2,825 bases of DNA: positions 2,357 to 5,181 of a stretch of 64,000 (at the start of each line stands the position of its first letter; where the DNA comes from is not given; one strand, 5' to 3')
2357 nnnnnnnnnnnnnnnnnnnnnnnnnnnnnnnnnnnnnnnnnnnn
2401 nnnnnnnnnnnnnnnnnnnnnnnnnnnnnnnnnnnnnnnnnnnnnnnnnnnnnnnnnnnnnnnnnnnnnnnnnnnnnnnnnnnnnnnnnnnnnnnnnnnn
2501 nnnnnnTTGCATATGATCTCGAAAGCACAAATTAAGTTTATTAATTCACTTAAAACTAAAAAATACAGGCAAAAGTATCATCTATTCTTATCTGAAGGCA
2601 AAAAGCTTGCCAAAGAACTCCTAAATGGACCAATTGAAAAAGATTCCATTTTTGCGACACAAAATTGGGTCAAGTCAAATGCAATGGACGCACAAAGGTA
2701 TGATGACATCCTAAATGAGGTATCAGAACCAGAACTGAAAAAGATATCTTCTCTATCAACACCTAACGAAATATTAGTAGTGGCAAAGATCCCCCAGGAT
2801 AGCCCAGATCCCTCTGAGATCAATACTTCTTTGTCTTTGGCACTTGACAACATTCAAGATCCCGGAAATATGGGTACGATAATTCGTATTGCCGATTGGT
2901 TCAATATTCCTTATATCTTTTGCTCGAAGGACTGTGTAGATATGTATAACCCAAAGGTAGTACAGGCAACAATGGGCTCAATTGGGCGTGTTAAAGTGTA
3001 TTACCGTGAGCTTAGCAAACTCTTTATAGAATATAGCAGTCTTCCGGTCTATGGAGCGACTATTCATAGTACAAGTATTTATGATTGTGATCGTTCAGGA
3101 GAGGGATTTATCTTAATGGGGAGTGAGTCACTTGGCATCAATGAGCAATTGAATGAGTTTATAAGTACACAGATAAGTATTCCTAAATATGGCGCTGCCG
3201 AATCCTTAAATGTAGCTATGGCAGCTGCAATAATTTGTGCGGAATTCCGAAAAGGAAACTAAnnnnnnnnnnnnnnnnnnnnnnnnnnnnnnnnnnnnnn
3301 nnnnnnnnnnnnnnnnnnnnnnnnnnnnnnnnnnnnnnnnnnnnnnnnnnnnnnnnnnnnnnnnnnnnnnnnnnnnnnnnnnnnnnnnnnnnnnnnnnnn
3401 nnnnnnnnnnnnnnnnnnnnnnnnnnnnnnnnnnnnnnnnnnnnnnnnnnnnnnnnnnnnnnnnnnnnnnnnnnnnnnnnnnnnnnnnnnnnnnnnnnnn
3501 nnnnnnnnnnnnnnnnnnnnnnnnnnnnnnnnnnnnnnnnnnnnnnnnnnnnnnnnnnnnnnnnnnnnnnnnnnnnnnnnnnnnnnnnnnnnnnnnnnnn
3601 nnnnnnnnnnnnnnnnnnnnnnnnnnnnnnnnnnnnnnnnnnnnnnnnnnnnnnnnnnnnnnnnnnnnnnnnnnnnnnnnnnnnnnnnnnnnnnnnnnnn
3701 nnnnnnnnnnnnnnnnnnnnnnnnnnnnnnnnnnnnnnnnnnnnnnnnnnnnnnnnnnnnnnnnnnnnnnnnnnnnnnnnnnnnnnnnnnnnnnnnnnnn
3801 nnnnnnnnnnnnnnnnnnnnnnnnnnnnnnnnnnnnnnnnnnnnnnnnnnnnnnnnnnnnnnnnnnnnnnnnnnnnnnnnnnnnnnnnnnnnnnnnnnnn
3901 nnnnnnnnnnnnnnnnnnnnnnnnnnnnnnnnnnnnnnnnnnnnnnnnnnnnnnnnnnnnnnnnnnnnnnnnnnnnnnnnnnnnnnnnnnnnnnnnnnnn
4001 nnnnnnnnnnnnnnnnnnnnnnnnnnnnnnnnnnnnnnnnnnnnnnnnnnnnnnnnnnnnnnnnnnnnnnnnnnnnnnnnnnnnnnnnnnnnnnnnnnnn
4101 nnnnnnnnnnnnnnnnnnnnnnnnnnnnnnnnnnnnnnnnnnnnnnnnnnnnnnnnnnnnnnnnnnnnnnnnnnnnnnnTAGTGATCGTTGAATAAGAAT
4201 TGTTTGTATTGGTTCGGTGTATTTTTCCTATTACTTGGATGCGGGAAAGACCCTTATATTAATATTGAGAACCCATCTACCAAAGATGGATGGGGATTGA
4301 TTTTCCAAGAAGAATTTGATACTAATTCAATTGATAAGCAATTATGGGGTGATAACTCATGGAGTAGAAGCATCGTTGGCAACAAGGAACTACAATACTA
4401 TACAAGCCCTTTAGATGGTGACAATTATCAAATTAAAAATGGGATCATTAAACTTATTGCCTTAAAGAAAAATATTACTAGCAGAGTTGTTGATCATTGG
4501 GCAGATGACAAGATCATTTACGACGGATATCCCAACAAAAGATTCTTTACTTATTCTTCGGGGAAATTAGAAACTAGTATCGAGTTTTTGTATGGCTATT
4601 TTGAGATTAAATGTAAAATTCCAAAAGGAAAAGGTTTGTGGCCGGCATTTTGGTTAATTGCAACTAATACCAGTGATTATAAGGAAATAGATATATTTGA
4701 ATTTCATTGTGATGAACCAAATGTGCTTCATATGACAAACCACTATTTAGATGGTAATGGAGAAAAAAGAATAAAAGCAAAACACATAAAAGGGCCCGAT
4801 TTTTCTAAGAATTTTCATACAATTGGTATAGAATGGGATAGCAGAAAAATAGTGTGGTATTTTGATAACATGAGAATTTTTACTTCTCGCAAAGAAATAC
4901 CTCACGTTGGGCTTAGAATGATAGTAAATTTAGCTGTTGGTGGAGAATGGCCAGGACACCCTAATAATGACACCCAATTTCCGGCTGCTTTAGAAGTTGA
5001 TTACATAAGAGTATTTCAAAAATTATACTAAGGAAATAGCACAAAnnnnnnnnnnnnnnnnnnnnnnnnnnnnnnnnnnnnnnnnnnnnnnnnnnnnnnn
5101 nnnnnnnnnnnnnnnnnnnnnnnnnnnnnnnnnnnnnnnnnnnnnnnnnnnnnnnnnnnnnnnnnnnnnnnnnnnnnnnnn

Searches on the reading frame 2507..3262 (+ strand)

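Call 28: search_protein_families(library=pfam, proteins=[window:2507-3262:+], max_evalue=0.001)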
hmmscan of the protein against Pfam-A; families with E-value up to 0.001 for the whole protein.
window:2507-3262:+ (251 aa): 2 families
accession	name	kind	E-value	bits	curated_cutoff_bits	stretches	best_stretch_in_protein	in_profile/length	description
PF00588.24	SpoU_methylase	-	2.5e-30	105.9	29.7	1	109-244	2-141/142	SpoU rRNA Methylase family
PF22435.1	MRM3-like_sub_bind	-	3.3e-14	53.5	27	1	7-90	2-83/84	MRM3-like substrate binding domain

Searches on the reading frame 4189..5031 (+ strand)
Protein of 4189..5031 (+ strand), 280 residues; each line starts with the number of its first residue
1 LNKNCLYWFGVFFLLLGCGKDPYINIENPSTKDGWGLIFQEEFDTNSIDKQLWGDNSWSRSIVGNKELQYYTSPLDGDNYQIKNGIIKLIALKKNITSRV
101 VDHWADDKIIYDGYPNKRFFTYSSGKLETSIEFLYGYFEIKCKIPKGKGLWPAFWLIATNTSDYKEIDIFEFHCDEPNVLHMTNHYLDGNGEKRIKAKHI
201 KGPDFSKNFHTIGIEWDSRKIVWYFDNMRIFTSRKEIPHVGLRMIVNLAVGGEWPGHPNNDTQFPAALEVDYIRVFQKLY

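Call 28: search_protein_families(library=pfam, proteins=[window:4189-5031:+], max_evalue=0.001)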
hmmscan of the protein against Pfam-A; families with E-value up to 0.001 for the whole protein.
window:4189-5031:+ (280 aa): 2 families
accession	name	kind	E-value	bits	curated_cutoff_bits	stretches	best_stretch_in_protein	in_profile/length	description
PF00722.28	Glyco_hydro_16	-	2.7e-26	92.5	22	1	116-272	28-173/175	Glycosyl hydrolases family 16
PF03935.22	SKN1_KRE6_Sbg1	-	2.3e-07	30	30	1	233-278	406-451/501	Beta-glucan synthesis-associated protein SKN1/KRE6/Sbg1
